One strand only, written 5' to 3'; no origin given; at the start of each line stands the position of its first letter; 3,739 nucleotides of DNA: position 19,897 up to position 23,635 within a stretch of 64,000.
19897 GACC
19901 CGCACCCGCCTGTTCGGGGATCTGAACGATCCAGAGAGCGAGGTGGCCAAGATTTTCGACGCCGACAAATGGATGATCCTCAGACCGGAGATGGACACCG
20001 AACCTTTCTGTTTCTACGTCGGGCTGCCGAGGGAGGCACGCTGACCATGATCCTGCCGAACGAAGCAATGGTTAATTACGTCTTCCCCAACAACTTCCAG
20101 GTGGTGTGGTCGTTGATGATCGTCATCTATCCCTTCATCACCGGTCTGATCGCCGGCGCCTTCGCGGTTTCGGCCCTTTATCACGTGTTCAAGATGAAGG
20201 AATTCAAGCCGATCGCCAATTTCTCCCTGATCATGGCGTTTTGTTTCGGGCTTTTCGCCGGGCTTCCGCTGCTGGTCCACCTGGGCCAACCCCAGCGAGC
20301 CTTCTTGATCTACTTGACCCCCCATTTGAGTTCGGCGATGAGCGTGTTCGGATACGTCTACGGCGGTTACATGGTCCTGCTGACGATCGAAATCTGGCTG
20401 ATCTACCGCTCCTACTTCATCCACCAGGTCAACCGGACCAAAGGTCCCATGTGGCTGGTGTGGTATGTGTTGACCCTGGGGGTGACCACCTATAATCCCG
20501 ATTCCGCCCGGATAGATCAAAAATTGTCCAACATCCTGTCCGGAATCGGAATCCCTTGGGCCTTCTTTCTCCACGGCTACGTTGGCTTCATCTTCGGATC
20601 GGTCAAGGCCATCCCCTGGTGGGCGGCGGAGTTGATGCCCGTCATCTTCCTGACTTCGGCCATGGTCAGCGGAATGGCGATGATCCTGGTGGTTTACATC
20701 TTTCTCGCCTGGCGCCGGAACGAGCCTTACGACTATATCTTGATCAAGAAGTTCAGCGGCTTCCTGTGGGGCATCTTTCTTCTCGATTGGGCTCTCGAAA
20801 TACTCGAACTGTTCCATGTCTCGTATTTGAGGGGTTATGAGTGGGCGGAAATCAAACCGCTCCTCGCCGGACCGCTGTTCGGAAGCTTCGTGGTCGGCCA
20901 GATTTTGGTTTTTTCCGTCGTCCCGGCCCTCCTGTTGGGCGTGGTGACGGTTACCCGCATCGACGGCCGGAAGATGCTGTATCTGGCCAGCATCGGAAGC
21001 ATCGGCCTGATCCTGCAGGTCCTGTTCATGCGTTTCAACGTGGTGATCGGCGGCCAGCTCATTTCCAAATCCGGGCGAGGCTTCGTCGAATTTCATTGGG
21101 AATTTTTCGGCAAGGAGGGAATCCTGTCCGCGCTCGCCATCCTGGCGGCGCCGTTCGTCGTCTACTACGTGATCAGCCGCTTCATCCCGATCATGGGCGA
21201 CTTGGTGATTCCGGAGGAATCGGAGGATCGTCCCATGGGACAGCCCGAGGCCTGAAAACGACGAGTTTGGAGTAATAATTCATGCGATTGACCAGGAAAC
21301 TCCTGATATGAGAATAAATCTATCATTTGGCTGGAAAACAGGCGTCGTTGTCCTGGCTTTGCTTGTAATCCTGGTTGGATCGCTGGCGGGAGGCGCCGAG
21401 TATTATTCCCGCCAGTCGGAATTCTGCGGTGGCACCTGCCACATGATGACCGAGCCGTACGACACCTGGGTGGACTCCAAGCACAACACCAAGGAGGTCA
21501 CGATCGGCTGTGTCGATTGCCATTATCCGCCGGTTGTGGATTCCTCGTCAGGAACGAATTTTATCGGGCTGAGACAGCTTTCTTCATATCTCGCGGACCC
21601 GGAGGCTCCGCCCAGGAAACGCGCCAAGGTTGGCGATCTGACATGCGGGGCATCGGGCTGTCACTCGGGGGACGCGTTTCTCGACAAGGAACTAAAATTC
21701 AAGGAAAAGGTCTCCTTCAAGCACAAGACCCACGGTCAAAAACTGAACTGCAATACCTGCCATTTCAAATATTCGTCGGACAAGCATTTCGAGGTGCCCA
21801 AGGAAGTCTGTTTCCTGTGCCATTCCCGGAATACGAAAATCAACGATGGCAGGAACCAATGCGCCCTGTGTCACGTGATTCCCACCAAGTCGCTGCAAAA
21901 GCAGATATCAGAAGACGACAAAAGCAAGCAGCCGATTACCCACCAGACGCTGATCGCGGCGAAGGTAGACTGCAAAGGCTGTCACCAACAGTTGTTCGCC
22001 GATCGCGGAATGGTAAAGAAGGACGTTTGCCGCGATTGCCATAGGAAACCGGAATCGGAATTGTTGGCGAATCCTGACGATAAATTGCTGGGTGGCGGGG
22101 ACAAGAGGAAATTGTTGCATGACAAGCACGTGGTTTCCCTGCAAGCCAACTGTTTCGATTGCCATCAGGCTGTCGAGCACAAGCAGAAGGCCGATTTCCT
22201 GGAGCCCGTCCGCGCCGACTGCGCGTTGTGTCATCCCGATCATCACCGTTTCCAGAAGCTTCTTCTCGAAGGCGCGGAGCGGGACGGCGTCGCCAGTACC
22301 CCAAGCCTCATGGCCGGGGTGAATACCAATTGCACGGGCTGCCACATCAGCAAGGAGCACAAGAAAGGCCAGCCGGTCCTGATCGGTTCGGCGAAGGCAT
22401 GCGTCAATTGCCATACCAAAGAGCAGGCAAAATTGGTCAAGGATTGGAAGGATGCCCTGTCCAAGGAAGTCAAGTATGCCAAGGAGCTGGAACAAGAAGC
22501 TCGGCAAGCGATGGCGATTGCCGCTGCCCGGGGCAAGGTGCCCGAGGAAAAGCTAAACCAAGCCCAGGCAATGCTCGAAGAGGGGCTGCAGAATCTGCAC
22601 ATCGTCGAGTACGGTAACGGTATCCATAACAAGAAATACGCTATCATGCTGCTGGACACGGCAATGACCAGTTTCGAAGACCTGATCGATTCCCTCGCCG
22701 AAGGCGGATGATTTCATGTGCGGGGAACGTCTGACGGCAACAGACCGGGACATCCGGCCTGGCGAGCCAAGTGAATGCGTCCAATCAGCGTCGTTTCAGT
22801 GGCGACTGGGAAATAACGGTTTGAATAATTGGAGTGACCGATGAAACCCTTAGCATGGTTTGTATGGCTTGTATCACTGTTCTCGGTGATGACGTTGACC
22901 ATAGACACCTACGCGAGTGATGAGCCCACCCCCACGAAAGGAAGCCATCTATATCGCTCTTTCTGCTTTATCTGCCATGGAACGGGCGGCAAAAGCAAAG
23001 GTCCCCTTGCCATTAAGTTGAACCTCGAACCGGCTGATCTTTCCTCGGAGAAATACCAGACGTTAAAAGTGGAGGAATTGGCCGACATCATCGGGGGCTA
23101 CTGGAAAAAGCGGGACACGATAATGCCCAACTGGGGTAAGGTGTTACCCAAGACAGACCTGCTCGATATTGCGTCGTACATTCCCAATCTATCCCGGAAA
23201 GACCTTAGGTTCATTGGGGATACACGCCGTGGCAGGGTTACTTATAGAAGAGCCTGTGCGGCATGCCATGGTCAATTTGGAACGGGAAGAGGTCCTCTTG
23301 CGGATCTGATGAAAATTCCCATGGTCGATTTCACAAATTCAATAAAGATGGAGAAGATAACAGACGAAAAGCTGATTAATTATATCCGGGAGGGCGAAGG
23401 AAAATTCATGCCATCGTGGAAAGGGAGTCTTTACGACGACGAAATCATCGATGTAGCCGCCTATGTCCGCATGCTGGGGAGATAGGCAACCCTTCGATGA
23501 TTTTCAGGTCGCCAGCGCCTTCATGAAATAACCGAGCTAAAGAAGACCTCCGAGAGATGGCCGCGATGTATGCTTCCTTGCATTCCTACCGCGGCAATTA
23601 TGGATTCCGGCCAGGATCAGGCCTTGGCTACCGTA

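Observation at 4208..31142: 27-kb island with three paralogous Tat-exported molybdoenzyme modules, each paired with a membrane-anchored dodecaheme cytochrome: possibly an uncharacterised respiratory or lithotrophic system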

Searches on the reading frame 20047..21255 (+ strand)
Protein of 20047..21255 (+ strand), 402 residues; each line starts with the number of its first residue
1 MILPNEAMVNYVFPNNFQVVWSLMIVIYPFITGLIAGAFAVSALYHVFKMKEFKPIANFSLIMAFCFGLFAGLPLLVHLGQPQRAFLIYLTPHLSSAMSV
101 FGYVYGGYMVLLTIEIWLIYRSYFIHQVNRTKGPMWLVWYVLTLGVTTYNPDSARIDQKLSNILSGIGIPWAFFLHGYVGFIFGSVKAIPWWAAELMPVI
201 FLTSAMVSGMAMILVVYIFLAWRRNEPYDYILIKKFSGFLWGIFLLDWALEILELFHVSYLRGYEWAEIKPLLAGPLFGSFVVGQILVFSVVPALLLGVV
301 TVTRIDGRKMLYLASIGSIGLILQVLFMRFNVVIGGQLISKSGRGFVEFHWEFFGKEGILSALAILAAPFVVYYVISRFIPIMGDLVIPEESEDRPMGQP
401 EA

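Call 6: search_protein_families(library=pfam, proteins=[window:20047-21255:+], max_evalue=0.01)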
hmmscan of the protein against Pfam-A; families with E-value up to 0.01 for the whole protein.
window:20047-21255:+ (402 aa): 1 family
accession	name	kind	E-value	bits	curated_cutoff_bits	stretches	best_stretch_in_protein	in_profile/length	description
PF03916.19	NrfD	-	9.8e-35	121.1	25.8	1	18-339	8-311/313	Polysulphide reductase, NrfD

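Call 46: search_protein_families(library=ncbifam, proteins=[window:20047-21255:+], max_evalue=1e-10)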
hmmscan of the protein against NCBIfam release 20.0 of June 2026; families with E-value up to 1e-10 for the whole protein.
window:20047-21255:+ (402 aa): 2 families
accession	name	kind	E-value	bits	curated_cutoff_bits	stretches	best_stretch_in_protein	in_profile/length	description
TIGR03148.1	cyt_nit_nrfD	equivalog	2e-13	50.3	347.6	1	18-338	7-313/316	cytochrome c nitrite reductase subunit NrfD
NF045798.1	DsrP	equivalog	9.3e-12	45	350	0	158-294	147-276/346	sulfate reduction electron transfer complex DsrMKJOP subunit DsrP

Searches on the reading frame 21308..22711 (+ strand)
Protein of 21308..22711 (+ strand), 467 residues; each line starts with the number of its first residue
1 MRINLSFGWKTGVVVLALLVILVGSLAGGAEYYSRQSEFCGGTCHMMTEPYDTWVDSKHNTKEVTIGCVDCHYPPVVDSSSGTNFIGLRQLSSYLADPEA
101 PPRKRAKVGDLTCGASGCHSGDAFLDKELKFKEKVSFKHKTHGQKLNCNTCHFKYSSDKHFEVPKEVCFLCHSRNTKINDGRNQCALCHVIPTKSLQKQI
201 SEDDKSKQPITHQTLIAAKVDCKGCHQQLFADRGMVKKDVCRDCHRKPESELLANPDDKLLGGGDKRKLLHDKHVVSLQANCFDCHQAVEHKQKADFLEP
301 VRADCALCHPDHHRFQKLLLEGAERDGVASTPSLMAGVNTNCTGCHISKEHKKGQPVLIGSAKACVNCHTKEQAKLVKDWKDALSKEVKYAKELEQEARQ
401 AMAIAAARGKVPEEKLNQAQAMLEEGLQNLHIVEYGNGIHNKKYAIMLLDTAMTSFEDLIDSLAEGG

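Call 7: search_protein_families(library=pfam, proteins=[window:21308-22711:+], max_evalue=0.01)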
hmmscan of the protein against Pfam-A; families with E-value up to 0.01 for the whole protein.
window:21308-22711:+ (467 aa): 3 families
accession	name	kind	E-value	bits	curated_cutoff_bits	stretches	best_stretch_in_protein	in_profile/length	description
PF14522.11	Cytochrome_C7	-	3.2e-15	56.1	24.8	2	211-249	4-52/67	Cytochrome c7 and related cytochrome c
PF14537.11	Cytochrom_c3_2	-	3e-10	40.9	25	1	218-309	5-78/79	Cytochrome c3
PF02085.21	Cytochrom_CIII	-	1.1e-08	35.7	22.9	1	205-309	16-101/101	Class III cytochrome C family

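Call 8: search_protein_families(library=ncbifam, proteins=[window:21308-22711:+], max_evalue=0.00001)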
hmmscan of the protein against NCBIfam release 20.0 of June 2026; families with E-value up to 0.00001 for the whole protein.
window:21308-22711:+ (467 aa): 2 families
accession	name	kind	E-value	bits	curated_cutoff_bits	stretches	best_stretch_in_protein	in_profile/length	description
TIGR03153.1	cytochr_NrfH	equivalog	6.5e-16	58.6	134.2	1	15-74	6-61/138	cytochrome c nitrite reductase small subunit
TIGR03508.1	decahem_SO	subfamily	1.6e-06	27.8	192.2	0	338-384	93-139/258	DmsE family decaheme c-type cytochrome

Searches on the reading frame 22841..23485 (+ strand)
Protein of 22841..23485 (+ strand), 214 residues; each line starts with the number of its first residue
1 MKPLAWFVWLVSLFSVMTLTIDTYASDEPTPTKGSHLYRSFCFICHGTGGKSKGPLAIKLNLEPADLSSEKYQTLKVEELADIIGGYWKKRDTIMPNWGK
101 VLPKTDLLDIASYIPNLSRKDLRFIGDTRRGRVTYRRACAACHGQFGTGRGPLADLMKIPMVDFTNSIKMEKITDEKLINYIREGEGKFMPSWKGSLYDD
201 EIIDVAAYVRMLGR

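Call 7: search_protein_families(library=pfam, proteins=[window:22841-23485:+], max_evalue=0.01)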
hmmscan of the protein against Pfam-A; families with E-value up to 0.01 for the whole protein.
window:22841-23485:+ (214 aa): 2 families
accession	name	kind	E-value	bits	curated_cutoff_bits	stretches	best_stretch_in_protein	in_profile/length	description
PF13442.11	Cytochrome_CBB3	-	2.9e-23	82.4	27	2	127-209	2-68/68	Cytochrome C oxidase, cbb3-type, subunit III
PF00034.26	Cytochrom_C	-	3.9e-17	63.8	21.3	2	130-211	3-88/90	Cytochrome c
